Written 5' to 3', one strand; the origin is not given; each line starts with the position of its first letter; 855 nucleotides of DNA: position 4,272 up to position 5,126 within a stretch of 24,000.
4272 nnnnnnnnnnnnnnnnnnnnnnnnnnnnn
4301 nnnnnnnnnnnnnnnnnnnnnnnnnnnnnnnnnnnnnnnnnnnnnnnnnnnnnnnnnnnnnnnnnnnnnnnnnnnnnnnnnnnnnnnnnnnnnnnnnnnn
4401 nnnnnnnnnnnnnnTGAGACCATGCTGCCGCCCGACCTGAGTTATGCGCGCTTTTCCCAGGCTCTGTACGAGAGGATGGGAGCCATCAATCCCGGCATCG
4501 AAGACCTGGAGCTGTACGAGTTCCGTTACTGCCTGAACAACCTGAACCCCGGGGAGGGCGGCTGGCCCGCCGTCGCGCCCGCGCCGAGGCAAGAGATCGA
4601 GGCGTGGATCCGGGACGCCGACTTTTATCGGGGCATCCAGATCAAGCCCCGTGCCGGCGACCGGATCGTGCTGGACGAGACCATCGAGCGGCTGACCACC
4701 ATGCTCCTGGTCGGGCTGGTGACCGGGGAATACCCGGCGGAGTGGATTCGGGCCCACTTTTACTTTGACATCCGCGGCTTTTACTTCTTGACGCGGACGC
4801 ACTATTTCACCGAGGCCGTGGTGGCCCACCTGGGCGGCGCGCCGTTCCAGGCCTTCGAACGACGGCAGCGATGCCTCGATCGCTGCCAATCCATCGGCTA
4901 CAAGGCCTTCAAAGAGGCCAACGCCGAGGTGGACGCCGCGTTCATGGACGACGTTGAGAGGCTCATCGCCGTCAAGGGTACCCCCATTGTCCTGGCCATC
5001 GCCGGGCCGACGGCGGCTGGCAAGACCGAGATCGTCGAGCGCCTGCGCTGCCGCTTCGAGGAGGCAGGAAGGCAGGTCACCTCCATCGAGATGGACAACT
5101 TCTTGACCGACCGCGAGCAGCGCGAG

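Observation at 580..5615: Five-gene translationally coupled operon (three HADs, permuted mutase, P-loop kinase) behind an ABC transporter: candidate undescribed phospho-metabolite pathway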

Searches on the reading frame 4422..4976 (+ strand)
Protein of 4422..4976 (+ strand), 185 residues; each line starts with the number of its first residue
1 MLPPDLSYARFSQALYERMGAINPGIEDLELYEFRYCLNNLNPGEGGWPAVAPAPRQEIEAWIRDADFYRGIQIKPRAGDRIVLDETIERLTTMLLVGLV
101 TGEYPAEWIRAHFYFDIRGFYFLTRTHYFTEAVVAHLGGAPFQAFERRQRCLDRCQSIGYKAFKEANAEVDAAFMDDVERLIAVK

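Call 72: search_solved_structures(query=A4, max_evalue=10)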
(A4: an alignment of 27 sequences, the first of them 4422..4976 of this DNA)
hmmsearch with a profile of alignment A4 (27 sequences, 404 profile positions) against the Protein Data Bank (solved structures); distinct sequences matched with E-value up to 10: 52.
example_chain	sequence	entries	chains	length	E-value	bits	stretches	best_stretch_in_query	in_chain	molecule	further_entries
6pwz_A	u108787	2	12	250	2.5e-12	49.5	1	186-352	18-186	Uridine-cytidine kinase 2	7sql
1udw_A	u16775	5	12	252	2.5e-12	49.4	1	186-352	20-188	Uridine-cytidine kinase 2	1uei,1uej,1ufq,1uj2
6n53_A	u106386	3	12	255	2.6e-12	49.4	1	186-352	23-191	Uridine-cytidine kinase 2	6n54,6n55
1xrj_A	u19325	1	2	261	2.9e-12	49.3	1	186-352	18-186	Uridine-cytidine kinase 2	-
2jeo_A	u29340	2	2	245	7.2e-10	41.4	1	183-392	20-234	URIDINE-CYTIDINE KINASE 1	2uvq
7z66_AAAA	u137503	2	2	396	9.3e-10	41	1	174-372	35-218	Inorganic pyrophosphatase TTM1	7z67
9sgf_A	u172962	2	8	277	2.8e-09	39.4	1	187-393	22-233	Uridine-cytidine kinase 1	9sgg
6gve_J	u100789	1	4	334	2.3e-08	36.4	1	188-346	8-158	Phosphoribulokinase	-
3w8r_A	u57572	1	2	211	4.4e-08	35.5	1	187-339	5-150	Uridine kinase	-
3asy_A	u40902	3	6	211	8.8e-08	34.5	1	187-339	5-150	Uridine kinase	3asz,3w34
6hzk_A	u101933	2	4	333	4.1e-07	32.3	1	188-344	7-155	Phosphoribulokinase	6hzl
6kev_A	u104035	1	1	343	4.3e-07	32.2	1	188-344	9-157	Phosphoribulokinase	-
9qkn_A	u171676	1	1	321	5e-07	32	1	186-374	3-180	Uridine kinase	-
9qko_B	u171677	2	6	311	1.4e-06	30.5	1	186-339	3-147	cyanobacteria specific phoshoribulokinase from Hyella disjuncta PCC 6712 | cyanobacteria specific phosphoribulokinase from Chroococcidiopsis PCC 6712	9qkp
1rz3_A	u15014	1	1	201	3.3e-06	29.3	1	183-355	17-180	hypothetical protein RBSTP0775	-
6ckg_A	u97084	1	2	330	0.61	12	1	187-231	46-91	D-glycerate 3-kinase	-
7xpc_A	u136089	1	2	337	0.94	11.3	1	187-233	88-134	D-glycerate-3-kinase (GLYK)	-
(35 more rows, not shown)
